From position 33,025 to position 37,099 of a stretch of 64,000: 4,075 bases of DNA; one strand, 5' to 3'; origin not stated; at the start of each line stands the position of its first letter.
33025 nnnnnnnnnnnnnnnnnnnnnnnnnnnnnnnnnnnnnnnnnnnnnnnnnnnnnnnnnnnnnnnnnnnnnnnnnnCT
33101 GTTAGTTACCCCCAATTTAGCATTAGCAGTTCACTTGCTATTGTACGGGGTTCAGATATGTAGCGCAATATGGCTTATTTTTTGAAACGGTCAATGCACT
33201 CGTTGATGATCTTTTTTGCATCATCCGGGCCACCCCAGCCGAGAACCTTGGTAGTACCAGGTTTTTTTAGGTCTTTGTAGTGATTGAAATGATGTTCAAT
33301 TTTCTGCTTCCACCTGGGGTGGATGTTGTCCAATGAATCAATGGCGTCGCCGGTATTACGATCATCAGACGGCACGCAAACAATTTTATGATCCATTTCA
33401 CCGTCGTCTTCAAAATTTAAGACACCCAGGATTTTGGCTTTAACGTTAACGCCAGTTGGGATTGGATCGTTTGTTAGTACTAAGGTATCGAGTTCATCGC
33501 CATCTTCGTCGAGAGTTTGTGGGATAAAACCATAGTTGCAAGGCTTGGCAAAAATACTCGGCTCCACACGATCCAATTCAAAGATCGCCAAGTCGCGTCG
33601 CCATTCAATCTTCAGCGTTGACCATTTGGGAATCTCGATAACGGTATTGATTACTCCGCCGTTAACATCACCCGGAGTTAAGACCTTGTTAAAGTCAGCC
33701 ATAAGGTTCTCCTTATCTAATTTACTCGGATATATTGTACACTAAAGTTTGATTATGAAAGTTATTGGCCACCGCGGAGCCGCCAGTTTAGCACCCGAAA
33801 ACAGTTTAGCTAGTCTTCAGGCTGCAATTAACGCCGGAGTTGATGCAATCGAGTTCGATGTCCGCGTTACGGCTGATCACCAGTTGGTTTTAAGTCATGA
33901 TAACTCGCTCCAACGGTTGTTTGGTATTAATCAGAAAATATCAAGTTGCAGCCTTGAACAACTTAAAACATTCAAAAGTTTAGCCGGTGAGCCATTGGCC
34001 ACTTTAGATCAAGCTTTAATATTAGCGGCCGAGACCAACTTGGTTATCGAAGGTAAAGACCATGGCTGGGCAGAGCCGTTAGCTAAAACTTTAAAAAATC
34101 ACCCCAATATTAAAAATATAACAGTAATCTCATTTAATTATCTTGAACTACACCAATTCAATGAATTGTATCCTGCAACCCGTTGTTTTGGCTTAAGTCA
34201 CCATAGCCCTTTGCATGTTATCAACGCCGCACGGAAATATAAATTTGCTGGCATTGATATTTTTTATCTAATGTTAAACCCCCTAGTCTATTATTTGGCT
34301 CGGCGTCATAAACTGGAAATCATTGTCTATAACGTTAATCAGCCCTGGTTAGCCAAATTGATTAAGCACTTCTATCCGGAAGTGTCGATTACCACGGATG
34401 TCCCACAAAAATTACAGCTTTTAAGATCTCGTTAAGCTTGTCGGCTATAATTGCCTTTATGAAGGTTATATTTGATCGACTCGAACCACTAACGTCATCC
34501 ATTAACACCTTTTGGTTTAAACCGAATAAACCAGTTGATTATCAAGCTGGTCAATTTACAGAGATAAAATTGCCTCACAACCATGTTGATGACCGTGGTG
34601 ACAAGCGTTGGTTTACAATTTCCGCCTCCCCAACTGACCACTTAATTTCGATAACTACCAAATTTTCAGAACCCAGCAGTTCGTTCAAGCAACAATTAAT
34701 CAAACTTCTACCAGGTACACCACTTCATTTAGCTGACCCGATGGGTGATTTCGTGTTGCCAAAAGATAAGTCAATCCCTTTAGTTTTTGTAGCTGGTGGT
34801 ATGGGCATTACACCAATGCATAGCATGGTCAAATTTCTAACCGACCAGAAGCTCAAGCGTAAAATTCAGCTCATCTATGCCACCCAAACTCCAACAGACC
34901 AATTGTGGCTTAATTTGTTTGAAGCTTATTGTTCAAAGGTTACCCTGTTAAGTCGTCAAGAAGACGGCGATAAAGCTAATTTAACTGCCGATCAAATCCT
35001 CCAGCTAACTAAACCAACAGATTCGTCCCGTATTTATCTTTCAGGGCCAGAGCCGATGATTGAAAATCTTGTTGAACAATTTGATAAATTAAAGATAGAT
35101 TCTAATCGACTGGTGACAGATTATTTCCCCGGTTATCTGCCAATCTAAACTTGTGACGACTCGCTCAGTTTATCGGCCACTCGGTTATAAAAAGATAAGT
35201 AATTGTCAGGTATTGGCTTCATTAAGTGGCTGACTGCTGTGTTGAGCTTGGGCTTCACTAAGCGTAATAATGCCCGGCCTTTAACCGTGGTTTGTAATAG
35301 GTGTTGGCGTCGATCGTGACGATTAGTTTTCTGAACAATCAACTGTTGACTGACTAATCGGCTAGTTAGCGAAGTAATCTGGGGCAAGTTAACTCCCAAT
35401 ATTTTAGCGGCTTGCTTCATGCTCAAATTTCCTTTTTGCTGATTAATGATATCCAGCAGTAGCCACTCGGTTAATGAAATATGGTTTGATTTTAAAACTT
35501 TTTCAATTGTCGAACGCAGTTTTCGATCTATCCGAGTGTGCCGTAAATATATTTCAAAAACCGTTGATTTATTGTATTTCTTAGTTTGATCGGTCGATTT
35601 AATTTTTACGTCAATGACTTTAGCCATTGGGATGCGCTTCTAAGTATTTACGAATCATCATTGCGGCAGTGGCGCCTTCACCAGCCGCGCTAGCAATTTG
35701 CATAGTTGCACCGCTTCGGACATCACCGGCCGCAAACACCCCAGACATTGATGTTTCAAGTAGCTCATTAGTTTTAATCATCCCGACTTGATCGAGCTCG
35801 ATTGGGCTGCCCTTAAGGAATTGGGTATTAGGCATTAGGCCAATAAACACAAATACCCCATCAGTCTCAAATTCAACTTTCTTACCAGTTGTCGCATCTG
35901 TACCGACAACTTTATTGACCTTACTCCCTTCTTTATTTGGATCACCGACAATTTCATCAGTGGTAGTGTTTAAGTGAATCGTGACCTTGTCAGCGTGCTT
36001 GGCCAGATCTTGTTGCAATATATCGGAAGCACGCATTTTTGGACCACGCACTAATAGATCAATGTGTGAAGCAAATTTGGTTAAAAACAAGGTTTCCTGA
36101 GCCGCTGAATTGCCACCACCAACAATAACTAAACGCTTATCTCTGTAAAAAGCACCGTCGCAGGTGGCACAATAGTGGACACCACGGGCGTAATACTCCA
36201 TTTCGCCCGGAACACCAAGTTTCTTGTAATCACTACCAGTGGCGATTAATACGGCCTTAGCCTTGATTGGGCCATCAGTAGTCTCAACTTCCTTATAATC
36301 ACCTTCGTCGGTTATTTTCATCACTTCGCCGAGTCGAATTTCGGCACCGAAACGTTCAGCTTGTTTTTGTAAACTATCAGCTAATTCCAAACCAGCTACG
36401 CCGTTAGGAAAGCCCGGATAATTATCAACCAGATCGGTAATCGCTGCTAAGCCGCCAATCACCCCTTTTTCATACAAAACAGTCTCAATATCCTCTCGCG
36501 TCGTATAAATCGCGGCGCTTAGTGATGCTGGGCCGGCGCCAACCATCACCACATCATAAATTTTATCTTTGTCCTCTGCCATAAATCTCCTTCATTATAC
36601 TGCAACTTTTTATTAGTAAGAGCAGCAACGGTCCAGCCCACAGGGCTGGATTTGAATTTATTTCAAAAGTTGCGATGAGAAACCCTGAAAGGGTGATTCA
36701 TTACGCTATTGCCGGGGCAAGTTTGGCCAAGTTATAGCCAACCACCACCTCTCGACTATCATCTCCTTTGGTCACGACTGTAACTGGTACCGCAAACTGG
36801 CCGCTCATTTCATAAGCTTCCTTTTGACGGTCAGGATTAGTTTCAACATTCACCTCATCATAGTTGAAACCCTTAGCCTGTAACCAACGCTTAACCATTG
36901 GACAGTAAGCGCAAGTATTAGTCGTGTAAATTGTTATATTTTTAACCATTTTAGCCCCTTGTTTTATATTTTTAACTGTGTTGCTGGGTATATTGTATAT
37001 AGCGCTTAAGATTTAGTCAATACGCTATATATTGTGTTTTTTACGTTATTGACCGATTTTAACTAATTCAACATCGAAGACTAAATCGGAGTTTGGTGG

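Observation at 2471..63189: Systematic '-10 box, then 6-9 nt, then ATG' architecture: most operon-leading genes look leaderless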

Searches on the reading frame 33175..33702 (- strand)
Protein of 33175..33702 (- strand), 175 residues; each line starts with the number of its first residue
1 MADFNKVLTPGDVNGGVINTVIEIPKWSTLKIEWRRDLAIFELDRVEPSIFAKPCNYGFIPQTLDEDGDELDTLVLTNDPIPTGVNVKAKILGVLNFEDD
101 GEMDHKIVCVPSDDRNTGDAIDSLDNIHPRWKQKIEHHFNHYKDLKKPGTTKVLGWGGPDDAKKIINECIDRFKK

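Call 45: search_protein_families(library=ncbifam, proteins=[window:33175-33702:-], max_evalue=1e-10)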
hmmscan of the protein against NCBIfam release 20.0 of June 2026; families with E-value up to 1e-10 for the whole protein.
window:33175-33702:- (175 aa): 3 families
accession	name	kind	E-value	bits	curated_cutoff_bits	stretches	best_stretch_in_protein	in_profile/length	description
NF002317.0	PRK01250.1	equivalog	8.9e-40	136.4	200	1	14-175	12-175/176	inorganic diphosphatase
NF002578.0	PRK02230.1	equivalog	4.7e-37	127.2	246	1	17-175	5-162/185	inorganic pyrophosphatase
NF001886.0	PRK00642.1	equivalog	1.6e-16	60.5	247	0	66-173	92-201/208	inorganic pyrophosphatase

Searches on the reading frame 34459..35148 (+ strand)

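Call 42: search_protein_families(library=ncbifam, proteins=[window:34459-35148:+], max_evalue=0.00001)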
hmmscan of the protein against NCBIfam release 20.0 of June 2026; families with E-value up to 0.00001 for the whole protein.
window:34459-35148:+ (229 aa): 14 families
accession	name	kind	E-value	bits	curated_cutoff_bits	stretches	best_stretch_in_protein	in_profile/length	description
NF009805.0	PRK13289.1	equivalog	7.9e-23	81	432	1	13-223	167-392/399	NO-inducible flavohemoprotein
NF040810.1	BenC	equivalog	1.7e-17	63.6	430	1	23-222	129-329/333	benzoate 1,2-dioxygenase electron transfer component BenC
NF007964.0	PRK10684.1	equivalog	1.4e-16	60.4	383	1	26-223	35-237/333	NADH oxidoreductase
NF005963.0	PRK08051.1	equivalog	8.7e-16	57.9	230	1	6-223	9-230/233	NAD(P)H-flavin reductase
NF045803.1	MethMoxFADbindMmoC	equivalog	3.1e-13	49.2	500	1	24-221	136-338/343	aromatic/alkene monooxygenase hydroxylase FAD-binding subunit MmoC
NF052252.1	flav_redu_LuxG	exception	1.1e-12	47.6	340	1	6-223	6-229/232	flavin mononucleotide reductase LuxG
NF058606.1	GlBtMonoRdsGbcB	equivalog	1.2e-12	47.4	500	1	12-163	25-176/362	glycine betaine monooxygenase reductase subunit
NF008822.0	PRK11872.1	equivalog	5.4e-12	45.3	402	1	25-223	134-335/341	anthranilate 1,2-dioxygenase electron transfer component AntC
NF000796.0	PRK00054.1-1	equivalog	1.3e-11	44.2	224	1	12-214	15-195/254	dihydroorotate dehydrogenase electron transfer subunit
TIGR02160.1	PA_CoA_Oxy5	hypoth_equivalog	1.2e-10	40.7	420.8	1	27-221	32-239/352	1,2-phenylacetyl-CoA epoxidase subunit PaaE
TIGR01941.1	nqrF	equivalog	2.2e-09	36.7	295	1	79-154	245-320/405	NADH:ubiquinone reductase (Na(+)-transporting) subunit F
NF000798.0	PRK00054.1-3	equivalog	5.5e-07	29.5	219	1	78-213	74-199/244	dihydroorotate dehydrogenase electron transfer subunit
TIGR02911.1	sulfite_red_B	equivalog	1.5e-06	27.5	288.6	1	75-218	68-219/261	anaerobic sulfite reductase subunit AsrB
NF004470.0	PRK05802.1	equivalog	2.9e-06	26.5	313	1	108-214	176-279/330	sulfide/dihydroorotate dehydrogenase-like FAD/NAD-binding protein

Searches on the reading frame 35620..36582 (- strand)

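Call 45: search_protein_families(library=ncbifam, proteins=[window:35620-36582:-], max_evalue=1e-10)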
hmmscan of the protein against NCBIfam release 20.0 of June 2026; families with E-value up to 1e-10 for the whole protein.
window:35620-36582:- (320 aa): 26 families (the best 25 are shown)
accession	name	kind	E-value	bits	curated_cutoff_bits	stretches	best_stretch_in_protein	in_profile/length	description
TIGR01292.1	TRX_reduct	equivalog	3e-97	325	343.45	1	9-314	1-300/300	thioredoxin-disulfide reductase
TIGR03143.1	AhpF_homolog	hypoth_equivalog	1.3e-83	281.4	687.65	1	6-315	2-309/555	putative alkyl hydroperoxide reductase F subunit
TIGR03140.1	AhpF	equivalog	1.4e-70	238.4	502.9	1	4-309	208-507/515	alkyl hydroperoxide reductase subunit F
NF007614.0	PRK10262.1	equivalog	1.6e-49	168.8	644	1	10-316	8-316/321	thioredoxin-disulfide reductase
TIGR04018.1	Bthiol_YpdA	hypoth_equivalog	5.9e-26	91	339.9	1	85-294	91-294/316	YpdA family putative bacillithiol disulfide reductase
TIGR02053.1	MerA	equivalog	3.3e-19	69.2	454.45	1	98-308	118-326/465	mercury(II) reductase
TIGR01350.1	lipoamide_DH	equivalog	4.9e-19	68.4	408.8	1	99-311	121-330/461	dihydrolipoyl dehydrogenase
NF041853.1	hythiocyan_redase_MerA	equivalog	4.1e-18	65.4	650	1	147-293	159-299/440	hypothiocyanous acid reductase MerA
TIGR01316.1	gltA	equivalog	6.6e-18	64.7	471.75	1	10-314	135-449/449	NADPH-dependent glutamate synthase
NF009409.0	PRK12770.1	subfamily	3e-17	62.7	343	1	8-317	18-353/360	putative glutamate synthase subunit beta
NF004947.0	PRK06292.2-5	equivalog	3.2e-16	59.3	592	1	100-289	124-310/474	dihydrolipoyl dehydrogenase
NF004945.0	PRK06292.2-3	equivalog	1.4e-14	53.9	494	1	89-299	114-314/457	dihydrolipoyl dehydrogenase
NF004991.0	PRK06370.1-3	subfamily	3.2e-14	52.4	620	0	66-300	127-351/509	FAD-containing oxidoreductase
NF004776.0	PRK06116.1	equivalog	5.6e-14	52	480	1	95-293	119-309/450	glutathione-disulfide reductase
NF040505.1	ArsO_flavin_mono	equivalog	7.4e-14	51.9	425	0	69-197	78-209/346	ArsO family NAD(P)H-dependent flavin-containing monooxygenase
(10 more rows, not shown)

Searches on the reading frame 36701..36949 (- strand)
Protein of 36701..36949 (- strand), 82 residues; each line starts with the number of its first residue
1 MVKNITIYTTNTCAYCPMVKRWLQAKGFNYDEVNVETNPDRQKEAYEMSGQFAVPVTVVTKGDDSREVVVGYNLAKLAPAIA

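Call 45: search_protein_families(library=ncbifam, proteins=[window:36701-36949:-], max_evalue=1e-10)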
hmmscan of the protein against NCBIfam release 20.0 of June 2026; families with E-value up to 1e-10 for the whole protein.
window:36701-36949:- (82 aa): 4 families
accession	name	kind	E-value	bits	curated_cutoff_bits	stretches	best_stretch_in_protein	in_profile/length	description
TIGR02196.1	GlrX_YruB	hypoth_equivalog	2.5e-16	59.9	88.55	1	5-81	2-73/74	glutaredoxin-like protein, YruB-family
NF041212.1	Uxx_star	subfamily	2.4e-15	56.5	66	1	5-72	1-64/70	Uxx-star family glutaredoxin-like (seleno)protein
TIGR02194.1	GlrX_NrdH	subfamily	7.7e-13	48.5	85.75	1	5-73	1-64/72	glutaredoxin-like protein NrdH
TIGR02181.1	GRX_bact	equivalog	5.2e-11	42.6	90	1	5-58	1-55/80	glutaredoxin 3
